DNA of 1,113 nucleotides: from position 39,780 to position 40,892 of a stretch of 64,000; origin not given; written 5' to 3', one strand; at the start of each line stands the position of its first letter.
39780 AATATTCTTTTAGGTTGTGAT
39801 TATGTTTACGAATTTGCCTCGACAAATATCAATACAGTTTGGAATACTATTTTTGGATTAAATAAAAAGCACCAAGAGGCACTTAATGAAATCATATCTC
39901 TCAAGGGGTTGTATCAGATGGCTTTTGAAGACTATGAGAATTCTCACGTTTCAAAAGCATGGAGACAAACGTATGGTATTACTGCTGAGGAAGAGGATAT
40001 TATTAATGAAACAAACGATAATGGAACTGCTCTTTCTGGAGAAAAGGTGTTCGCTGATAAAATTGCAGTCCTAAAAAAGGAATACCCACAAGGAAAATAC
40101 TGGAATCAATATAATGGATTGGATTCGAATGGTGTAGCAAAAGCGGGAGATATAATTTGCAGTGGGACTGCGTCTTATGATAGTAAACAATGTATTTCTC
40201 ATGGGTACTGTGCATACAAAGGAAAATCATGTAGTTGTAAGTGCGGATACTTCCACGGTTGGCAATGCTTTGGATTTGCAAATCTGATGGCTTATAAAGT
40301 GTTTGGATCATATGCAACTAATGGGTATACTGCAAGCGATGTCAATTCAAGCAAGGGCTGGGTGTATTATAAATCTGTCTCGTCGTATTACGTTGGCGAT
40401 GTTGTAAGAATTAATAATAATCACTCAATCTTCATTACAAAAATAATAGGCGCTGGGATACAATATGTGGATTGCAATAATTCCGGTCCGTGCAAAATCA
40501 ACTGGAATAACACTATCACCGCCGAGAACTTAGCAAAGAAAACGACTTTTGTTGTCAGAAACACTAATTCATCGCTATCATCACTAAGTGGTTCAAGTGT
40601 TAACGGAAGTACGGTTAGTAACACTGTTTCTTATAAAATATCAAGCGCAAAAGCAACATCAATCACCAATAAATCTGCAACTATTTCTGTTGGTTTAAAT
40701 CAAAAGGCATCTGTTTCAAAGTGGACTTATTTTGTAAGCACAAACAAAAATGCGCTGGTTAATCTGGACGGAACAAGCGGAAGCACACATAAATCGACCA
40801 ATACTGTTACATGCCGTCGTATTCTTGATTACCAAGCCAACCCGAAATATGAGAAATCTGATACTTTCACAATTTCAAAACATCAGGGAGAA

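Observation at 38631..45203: Giant dockerin-bearing multidomain protein encoded next to its likely cohesin partner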

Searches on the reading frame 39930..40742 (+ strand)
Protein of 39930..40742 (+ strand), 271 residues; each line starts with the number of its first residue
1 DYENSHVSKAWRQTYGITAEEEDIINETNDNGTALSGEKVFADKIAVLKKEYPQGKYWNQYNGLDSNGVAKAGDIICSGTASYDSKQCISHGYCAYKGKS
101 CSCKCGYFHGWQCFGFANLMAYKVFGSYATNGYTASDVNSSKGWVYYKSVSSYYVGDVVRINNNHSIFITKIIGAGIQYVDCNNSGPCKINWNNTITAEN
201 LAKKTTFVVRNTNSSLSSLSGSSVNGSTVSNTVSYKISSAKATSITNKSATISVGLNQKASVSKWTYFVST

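Call 9: search_protein_families(library=pfam, proteins=[window:39930-40742:+], max_evalue=1)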
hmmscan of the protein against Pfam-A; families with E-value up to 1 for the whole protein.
window:39930-40742:+ (271 aa): 0 families

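Call 22: search_solved_structures(query=window:39990-40652:+, max_evalue=10, show_alignments=2)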
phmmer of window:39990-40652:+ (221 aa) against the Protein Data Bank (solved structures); distinct sequences matched with E-value up to 10: 5.
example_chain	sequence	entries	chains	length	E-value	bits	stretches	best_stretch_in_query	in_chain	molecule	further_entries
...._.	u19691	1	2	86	0.15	15.1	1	112-170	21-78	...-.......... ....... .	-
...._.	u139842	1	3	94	0.16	15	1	140-192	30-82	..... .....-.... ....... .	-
7bbl_A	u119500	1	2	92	0.17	14.9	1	112-170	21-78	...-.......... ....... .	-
3jcu_R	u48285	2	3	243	0.73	12.8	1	39-108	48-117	Chlorophyll A-B Binding protein 29 kD (CP29) | Chlorophyll A-B binding protein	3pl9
8z9d_Rr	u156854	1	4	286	0.94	12.4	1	39-108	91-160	Chlorophyll a-b binding protein, chloroplastic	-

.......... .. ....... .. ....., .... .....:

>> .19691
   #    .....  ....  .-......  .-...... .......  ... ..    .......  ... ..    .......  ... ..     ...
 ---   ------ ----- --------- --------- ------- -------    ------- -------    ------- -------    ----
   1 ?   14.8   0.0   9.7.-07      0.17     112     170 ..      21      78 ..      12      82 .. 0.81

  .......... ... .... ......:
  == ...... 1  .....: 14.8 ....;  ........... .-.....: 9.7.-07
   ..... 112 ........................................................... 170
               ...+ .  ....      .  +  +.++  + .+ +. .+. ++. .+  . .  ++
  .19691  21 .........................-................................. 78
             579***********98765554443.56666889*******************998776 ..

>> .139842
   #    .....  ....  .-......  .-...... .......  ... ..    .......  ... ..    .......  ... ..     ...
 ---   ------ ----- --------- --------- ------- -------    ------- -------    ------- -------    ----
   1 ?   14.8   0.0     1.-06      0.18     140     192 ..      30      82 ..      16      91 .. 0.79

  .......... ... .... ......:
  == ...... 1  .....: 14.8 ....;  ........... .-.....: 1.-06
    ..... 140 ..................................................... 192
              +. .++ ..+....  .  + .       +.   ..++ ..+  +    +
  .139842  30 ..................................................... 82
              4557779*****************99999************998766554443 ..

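Call 23: find_homologous_proteins(query=window:39990-40652:+, max_evalue=0.001)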
Query window:39990-40652:+ (221 aa): 1 proteins with E <= 0.001 among 119 candidates.
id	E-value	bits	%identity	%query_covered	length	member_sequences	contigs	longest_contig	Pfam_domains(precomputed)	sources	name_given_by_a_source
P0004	1.0e-7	50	39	48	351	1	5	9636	PF14200.13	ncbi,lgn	ncbi:MAG: CHAP domain-containing protein [Clostridia bacterium]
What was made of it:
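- On CHAP domain (PF05257; NlpC/P60-CHAP papain-like clan): NCBI names one member, P0004, 'CHAP domain-containing' (call 23).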

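Call 32: search_protein_representatives(protein=window:39990-40652:+)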
Query: 221 residues. Proteins with E-value up to 0.001 (for the whole library): 707; up to 1e-10: 184; up to 1e-30: 18. The best 150 are listed.
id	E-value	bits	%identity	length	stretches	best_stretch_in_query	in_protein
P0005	5.9e-80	284.5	53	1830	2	13-208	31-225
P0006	2.1e-74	266.3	66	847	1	17-198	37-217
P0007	2.4e-74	266.1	62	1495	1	4-204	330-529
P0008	1.9e-67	243.6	100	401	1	100-221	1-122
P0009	8.0e-67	241.6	51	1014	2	14-213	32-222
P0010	1.2e-63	231.2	55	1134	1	11-200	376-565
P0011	1.3e-62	227.8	54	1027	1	16-212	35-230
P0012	4.1e-62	226.2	56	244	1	21-206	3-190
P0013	4.9e-61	222.6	54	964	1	14-204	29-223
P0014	1.8e-60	220.8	56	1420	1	17-209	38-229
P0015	1.5e-59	217.8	55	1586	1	13-201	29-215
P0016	3.6e-53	196.9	52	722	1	13-210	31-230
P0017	5.3e-52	193.1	55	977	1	17-209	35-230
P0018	2.0e-47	178.1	53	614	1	17-197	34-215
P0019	6.9e-38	147.0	49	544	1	17-198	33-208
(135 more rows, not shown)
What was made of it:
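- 40035..40562 (+): Divergent Cys-rich CHAP-fold hydrolase module. Predicted triad: Cys546 (nt 40266-40268), His598 (nt 40422-40424) and Asn616 (nt 40476-40478), in 2,190-aa numbering. Family of 707 representative clusters (call 32).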

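Call 37: search_protein_families(library=pfam, alignment_id=A2, max_evalue=0.1)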
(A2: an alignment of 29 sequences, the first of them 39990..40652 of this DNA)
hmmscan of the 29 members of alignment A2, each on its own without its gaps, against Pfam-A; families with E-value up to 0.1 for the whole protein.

A. member 1, window:39990-40652:+ (221 aa): 0 families

B. families by the number of members that match (of 29 scanned): 14 families
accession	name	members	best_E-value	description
PF05257.22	CHAP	7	6.5e-06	CHAP domain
PF09643.15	YopX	2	0.068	YopX protein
PF14200.12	RicinB_lectin_2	1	3.1e-07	Ricin-type beta-trefoil lectin domain-like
PF00652.28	Ricin_B_lectin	1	0.00013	Ricin-type beta-trefoil lectin domain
PF00877.26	NLPC_P60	1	0.0033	NlpC/P60 family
PF24448.1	T4_y05I_C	1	0.0064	y05I-like putative transcription factor C-terminal domain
PF18344.7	CBM32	1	0.0071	Carbohydrate binding module family 32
PF12364.13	DUF3648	1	0.019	Protein of unknown function (DUF3648)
PF15886.11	CBM39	1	0.019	Carbohydrate binding domain (family 32)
PF08707.16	PriCT_2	1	0.029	Primase C terminal 2 (PriCT-2)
PF19081.6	Ig_7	1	0.036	Ig-like domain CHU_C associated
PF09264.17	Sial-lect-inser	1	0.037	Vibrio cholerae sialidase, lectin insertion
PF08829.15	AlphaC_N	1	0.044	Alpha C protein N terminal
PF14478.12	DUF4430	1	0.049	Domain of unknown function (DUF4430)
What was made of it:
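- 40035..40562 (+): 7 of 29 members hit Pfam CHAP (call 37).
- On CHAP domain (PF05257; NlpC/P60-CHAP papain-like clan): However, 7 of 29 members of its family hit CHAP (best E = 6.5e-6) and 1 hits NLPC_P60 (call 37).
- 7 of 29 members reach Pfam CHAP (call 37).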

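Call 38: search_solved_structures(query=A2, max_evalue=10, show_alignments=3)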
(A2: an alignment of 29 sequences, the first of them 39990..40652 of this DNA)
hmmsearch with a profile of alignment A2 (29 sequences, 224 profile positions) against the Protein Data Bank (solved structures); distinct sequences matched with E-value up to 10: 2.
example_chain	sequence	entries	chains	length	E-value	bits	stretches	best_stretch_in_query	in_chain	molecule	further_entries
2fpn_A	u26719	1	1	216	0.065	15.8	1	11-44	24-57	ywmB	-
4ggr_A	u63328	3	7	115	0.89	12.1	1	28-103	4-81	Bradavidin 2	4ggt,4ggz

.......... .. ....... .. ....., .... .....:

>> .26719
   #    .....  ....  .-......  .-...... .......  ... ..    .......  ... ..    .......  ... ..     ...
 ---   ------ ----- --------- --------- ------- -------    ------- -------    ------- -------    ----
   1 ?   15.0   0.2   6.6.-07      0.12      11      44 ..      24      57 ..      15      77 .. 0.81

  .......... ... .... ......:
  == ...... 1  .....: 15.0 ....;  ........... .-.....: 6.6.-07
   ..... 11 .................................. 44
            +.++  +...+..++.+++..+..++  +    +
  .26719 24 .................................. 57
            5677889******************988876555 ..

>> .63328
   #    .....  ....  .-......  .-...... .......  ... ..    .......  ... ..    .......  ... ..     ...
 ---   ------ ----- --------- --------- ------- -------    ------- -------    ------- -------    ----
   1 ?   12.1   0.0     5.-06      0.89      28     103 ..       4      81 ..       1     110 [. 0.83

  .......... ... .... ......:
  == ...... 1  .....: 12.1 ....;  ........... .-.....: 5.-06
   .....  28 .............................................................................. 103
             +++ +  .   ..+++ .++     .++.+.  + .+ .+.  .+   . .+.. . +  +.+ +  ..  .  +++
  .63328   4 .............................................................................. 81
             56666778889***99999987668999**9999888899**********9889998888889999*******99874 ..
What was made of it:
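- Tried and rejected: The profile of the CHAP-like family also missed PDB CHAPs by sequence (call 38).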

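Call 49: predict_structure(alignment_id=A2)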
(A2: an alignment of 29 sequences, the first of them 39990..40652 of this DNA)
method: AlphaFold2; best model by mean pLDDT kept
length: 221 residues; sequences in the alignment: 29
mean_pLDDT: 83.9   pTM: 0.81
mean pLDDT of the five models: 83.9, 83.4, 83.3, 83.0, 82.6
residues with pLDDT >= 90: 130; 70-90: 47; 50-70: 11; < 50: 33
segments of 3 or more residues with pLDDT < 50: 1-3, 6-12, 200-221
pLDDT, mean of each block of 10 residues (from residue 1): 47 65 95 97 97 93 87 78 92 96 97 97 95 95 95 93 87 96 97 68 43 40 35
secondary structure, 60 per line:
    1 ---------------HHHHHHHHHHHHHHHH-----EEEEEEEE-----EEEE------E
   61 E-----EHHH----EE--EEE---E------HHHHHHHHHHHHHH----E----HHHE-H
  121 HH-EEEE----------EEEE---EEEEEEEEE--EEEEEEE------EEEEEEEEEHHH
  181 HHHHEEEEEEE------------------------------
elements in order: H16-31 E37-44 E50-53 E79-81 H92-105 E124-127 E138-141 E145-153 E156-162 E169-177 H178-184 E185-191
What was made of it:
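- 40035..40562 (+): AF2 pLDDT 83.9 (call 49).
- On CHAP domain (PF05257; NlpC/P60-CHAP papain-like clan): AF2 pLDDT 83.9 and pTM 0.81, with helix 92-105 starting at the Gln-Cys (call 49).
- Confident AF2 model (pLDDT 83.9; call 49).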

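Call 52: fold_search(model_id=the predicted structure, library=pdb)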
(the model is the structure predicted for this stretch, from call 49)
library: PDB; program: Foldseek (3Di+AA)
matches with E <= 10: 382; with E <= 0.001: 4
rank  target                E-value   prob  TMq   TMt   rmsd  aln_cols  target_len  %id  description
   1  5d76_B                1.2e-04  1.00  0.37  0.36   9.7       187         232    9  The crystal structure of Ly7917 with the hydrolyzing product of MDP (released 2016-08-17)
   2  5d74_A                2.3e-04  1.00  0.31  0.29   5.4        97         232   14  The crystal structure of Ly7917 (released 2016-08-17)
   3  5d76_A                3.0e-04  1.00  0.31  0.30   5.3        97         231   14  The crystal structure of Ly7917 with the hydrolyzing product of MDP (released 2016-08-17)
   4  5d74_B                6.8e-04  1.00  0.32  0.30   5.2        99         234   14  The crystal structure of Ly7917 (released 2016-08-17)
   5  8xyf_A                1.3e-03  1.00  0.35  0.31   4.6       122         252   17  Crystal structure of Holo-PlyGRCS, a bacteriophage Endolysin in complex with Cold shock protein C (released 2025-01-01)
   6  3a30                  4.6e-03  0.96  0.37  0.44   9.2       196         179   17  E. coli Gsp amidase C59 acetate modification (released 2010-05-19)
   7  8h1i_A                1.2e-02  0.99  0.33  0.29   4.2       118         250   17  Crystal structure of PlyGRCS, a bacteriophage Endolysin in complex with Cold shock protein C (released 2023-10-18)
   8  2k3a_MODEL_1_A        1.4e-02  0.97  0.31  0.42   4.6       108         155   16  NMR solution structure of Staphylococcus saprophyticus CHAP (cysteine, histidine-dependent amidohydrolases/pep (released 2008-05-13)
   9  3a2y                  1.8e-02  0.82  0.34  0.40  10.3       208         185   13  E. coli Gsp amidase C59A complexed with Gsp (released 2010-05-19)
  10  3a2z                  2.0e-02  0.87  0.37  0.42   9.0       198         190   16  E. coli Gsp amidase Cys59 sulfenic acid (released 2010-05-19)
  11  2iob_A                2.0e-02  0.87  0.37  0.17   8.9       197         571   15  E. coli Bifunctional glutathionylspermidine synthetase/amidase Apo protein (released 2006-12-12)
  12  2iob_B                2.4e-02  0.85  0.36  0.16   8.9       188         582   16  E. coli Bifunctional glutathionylspermidine synthetase/amidase Apo protein (released 2006-12-12)
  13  6ist_C                2.5e-02  0.92  0.31  0.32   5.1       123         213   17  Crystal structure of a wild type endolysin LysIME-EF1 (released 2019-11-20)
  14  3o98_B                2.7e-02  0.66  0.33  0.14   9.9       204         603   12  Glutathionylspermidine synthetase/amidase C59A complex with ADP and Gsp (released 2011-03-02)
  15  4cgk_B                3.3e-02  0.91  0.31  0.21   4.7       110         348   14  Crystal structure of the essential protein PcsB from Streptococcus pneumoniae (released 2014-05-21)
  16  4cgk_A                4.2e-02  0.90  0.29  0.20   4.9       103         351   16  Crystal structure of the essential protein PcsB from Streptococcus pneumoniae (released 2014-05-21)
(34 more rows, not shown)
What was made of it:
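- Top PDB matches are all CHAP enzymes: Ly7917, PlyGRCS, Gsp amidase, S. saprophyticus CHAP, PcsB (call 52). PcsB is among the structural matches (4cgk; call 52).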

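Call 59: search_protein_families(library=phrogs, proteins=[window:39990-40652:+], max_evalue=0.01)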
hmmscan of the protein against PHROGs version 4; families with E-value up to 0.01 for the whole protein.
window:39990-40652:+ (221 aa): 0 families
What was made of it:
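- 38718..40034 (+): All-helical N-terminal domain of about 430 aa, function unknown. It is shared only with the two CHAP-headed relatives (32-34% identity). No Pfam or PHROG hit (calls 9, 59).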

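Call 72: search_protein_families(library=pfam, proteins=[P0005, P0006, P0007, P0009, P0010, P0011, P0013, P0014], max_evalue=0.0001)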
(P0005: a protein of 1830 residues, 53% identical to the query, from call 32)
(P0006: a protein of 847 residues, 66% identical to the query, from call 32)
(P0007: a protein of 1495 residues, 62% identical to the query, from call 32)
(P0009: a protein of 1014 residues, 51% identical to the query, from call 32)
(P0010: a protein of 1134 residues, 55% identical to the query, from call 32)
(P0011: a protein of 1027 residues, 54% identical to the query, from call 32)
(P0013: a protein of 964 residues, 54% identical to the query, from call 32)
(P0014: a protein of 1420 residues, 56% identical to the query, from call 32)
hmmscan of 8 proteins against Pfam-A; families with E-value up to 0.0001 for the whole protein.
P0005 (1830 aa): 2 families
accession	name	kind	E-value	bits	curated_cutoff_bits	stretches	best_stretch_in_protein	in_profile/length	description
PF08239.17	SH3_3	-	1.2e-16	61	27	2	579-629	2-54/54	Bacterial SH3 domain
PF14200.12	RicinB_lectin_2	-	2.4e-09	38.2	25.6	1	392-464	10-76/89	Ricin-type beta-trefoil lectin domain-like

P0006 (847 aa): 3 families
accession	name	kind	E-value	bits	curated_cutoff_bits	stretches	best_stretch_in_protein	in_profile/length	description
PF00041.27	fn3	-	3.2e-17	63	25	2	670-747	6-81/84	Fibronectin type III domain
PF21910.2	GH85_C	-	1.7e-05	25.6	27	0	484-523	5-46/95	GH85 endohexosaminidases, C-terminal domain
PF08239.17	SH3_3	-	8e-05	23.2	27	0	251-299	2-48/54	Bacterial SH3 domain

P0007 (1495 aa): 3 families
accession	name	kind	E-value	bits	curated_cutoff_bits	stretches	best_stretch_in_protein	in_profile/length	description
PF09479.16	Flg_new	-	4.1e-11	43.3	27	0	1374-1421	17-63/65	Listeria-Bacteroides repeat domain (List_Bact_rpt)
PF00404.24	Dockerin_1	-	2.3e-09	37.8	22.9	1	1432-1486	1-56/57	Dockerin type I domain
PF08239.17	SH3_3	-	6.1e-08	33.2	27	0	560-609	5-50/54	Bacterial SH3 domain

P0009 (1014 aa): 1 family
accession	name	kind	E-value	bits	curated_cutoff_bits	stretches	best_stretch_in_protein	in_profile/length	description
PF08239.17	SH3_3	-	2.3e-07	31.3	27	1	402-450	2-48/54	Bacterial SH3 domain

P0010 (1134 aa): 2 families
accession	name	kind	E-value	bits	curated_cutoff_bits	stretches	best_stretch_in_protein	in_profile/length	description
PF14200.12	RicinB_lectin_2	-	4e-15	56.7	25.6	1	584-663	9-83/89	Ricin-type beta-trefoil lectin domain-like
PF08239.17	SH3_3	-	1.5e-07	31.9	27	1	772-822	2-54/54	Bacterial SH3 domain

P0011 (1027 aa): 3 families
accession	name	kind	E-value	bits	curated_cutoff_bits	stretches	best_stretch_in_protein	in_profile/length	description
PF09479.16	Flg_new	-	3.9e-59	197.1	27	4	830-900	1-65/65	Listeria-Bacteroides repeat domain (List_Bact_rpt)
PF18998.6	Flg_new_2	-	1.1e-08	35.3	23.6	0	833-904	4-72/73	Divergent InlB B-repeat domain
PF08239.17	SH3_3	-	5.5e-07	30.1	27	1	246-296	1-49/54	Bacterial SH3 domain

P0013 (964 aa): 2 families
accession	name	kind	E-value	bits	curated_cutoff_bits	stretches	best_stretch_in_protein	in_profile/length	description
PF09479.16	Flg_new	-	5.3e-12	46.1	27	0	414-467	2-51/65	Listeria-Bacteroides repeat domain (List_Bact_rpt)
PF08239.17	SH3_3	-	1.9e-06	28.4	27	1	252-302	2-48/54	Bacterial SH3 domain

P0014 (1420 aa): 1 family
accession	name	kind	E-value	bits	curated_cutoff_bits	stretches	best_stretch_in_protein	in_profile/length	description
PF01551.29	Peptidase_M23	-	7.3e-20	71.4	28.7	1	368-478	2-91/96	Peptidase family M23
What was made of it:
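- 40035..40562 (+): Family members co-occur with SH3_3, Peptidase_M23 and a dockerin (call 72).
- Family members co-occur with SH3_3 wall-binding domains, Peptidase_M23 and a dockerin (call 72).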

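Call 94: fold_search(model_id=the predicted structure, library=viral)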
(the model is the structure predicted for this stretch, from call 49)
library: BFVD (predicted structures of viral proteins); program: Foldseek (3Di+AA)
matches with E <= 10: 640; with E <= 0.001: 1
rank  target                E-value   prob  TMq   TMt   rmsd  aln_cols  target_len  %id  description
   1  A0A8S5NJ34            7.7e-04  1.00  0.35  0.19   8.2       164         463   22  Lysin [Siphoviridae sp. ctK0l2]
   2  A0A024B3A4            1.1e-03  1.00  0.32  0.17   5.4       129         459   18  Endolysin [Lactococcus phage WP-2]
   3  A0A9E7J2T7            3.5e-03  0.99  0.32  0.12   7.1       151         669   11  (no name in the UniProt tables at hand)
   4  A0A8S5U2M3            3.8e-03  0.99  0.39  0.36   8.4       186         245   13  TIGR02594 family protein [Podoviridae sp. ctCDM29]
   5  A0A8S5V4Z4            5.9e-03  0.84  0.34  0.21  10.1       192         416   18  PlyB like endolysin [Siphoviridae sp. ctjsp22]
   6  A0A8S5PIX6            9.1e-03  0.95  0.42  0.20   9.6       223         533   15  PlyB like endolysin [Siphoviridae sp. ctL0q1]
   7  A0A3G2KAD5            9.7e-03  0.90  0.27  0.30   6.5       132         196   12  Lysin A [Arthrobacter phage Noely]
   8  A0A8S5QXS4            1.3e-02  0.93  0.42  0.30   9.4       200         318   15  Endolysin [Siphoviridae sp. ctoWO12]
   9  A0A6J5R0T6            1.3e-02  0.99  0.34  0.55   5.1       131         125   11  CHAP domain containing protein [uncultured Caudovirales phage]
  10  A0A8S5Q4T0            1.3e-02  0.96  0.33  0.29   6.7       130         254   15  CHAP domain protein [Podoviridae sp. ctza028]
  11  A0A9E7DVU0            1.4e-02  0.94  0.31  0.29   5.1       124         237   15  (no name in the UniProt tables at hand)
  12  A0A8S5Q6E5            1.4e-02  0.80  0.39  0.23  12.3       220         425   14  PlyB like endolysin [Siphoviridae sp. ctf8W5]
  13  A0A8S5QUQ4            1.5e-02  0.99  0.38  0.25   5.0       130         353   18  Cell wall hydrolase [Siphoviridae sp. ctzSN25]
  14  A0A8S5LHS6            1.5e-02  0.94  0.45  0.34   9.6       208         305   18  PlyB like endolysin [Myoviridae sp. ctbwh6]
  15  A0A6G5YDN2            2.7e-02  0.97  0.20  0.54   4.1        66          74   12  (no name in the UniProt tables at hand)
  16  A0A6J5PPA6            2.9e-02  0.82  0.27  0.29   6.0       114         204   16  Endopeptidase, NLPC/P60 domain containing protein [uncultured Caudovirales phage]
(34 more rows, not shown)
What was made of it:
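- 40035..40562 (+): Foldseek top hits are CHAP enzymes and phage lysins (calls 52, 94).
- Top viral matches are lysins and endolysins (call 94).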
